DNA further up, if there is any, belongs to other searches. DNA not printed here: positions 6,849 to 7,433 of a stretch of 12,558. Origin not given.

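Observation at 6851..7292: Degenerate integron-like platform: IntI-type recombinase N-terminal fragment with an upstream attI-like repeat array, and the STAND gene in the cassette position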

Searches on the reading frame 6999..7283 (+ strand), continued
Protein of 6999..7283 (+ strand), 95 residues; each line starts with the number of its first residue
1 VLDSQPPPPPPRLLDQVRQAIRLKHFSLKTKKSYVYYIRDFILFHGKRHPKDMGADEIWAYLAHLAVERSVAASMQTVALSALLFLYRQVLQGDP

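Call 83: get_annotated_region(hit=H1, flank=8000)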
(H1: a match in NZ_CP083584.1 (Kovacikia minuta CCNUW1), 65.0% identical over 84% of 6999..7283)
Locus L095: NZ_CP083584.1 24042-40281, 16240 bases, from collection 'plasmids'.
description: Kovacikia minuta CCNUW1 strain CCNU0001 plasmid pB, complete sequence
organism: Kovacikia minuta CCNUW1 (NCBI taxid 2653194)
taxonomy: Bacteria; Cyanobacteriota; Cyanophyceae; Leptolyngbyales; Leptolyngbyaceae; Kovacikia; Kovacikia minuta; Kovacikia minuta CCNUW1
host: -; source: cell culture,fresh water lake; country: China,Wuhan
typing (MOB-suite, as given by PLSDB): non-mobilizable
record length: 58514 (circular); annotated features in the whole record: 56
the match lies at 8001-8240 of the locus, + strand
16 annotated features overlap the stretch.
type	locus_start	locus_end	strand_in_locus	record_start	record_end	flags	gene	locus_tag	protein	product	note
CDS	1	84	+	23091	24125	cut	-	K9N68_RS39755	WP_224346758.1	HNH endonuclease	-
CDS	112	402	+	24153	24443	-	-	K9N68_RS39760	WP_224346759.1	hypothetical protein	-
CDS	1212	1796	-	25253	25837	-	-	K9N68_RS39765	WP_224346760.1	hypothetical protein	-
CDS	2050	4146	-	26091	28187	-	-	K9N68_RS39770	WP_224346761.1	AAA family ATPase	-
CDS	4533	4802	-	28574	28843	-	-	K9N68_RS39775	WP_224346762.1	hypothetical protein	-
CDS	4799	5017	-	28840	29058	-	-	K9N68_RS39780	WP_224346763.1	hypothetical protein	-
CDS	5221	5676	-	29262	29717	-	-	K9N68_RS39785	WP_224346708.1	hypothetical protein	-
CDS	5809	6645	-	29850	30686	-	-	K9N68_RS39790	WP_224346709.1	hypothetical protein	-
CDS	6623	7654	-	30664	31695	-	-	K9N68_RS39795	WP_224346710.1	DNA cytosine methyltransferase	-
CDS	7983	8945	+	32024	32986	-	-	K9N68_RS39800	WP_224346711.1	integron integrase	GO:0006310 - DNA recombination [Evidence IEA]; GO:0009294 - DNA-mediated transformation [Evidence IEA]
CDS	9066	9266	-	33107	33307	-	-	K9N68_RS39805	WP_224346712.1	hypothetical protein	-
CDS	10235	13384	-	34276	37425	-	-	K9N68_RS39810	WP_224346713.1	TIR domain-containing protein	GO:0007165 - signal transduction [Evidence IEA]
CDS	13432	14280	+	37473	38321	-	-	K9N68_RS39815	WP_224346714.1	DUF928 domain-containing protein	-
CDS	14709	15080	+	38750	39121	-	-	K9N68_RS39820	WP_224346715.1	transposase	GO:0006313 - DNA transposition [Evidence IEA]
CDS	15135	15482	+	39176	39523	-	-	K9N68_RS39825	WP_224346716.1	hypothetical protein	-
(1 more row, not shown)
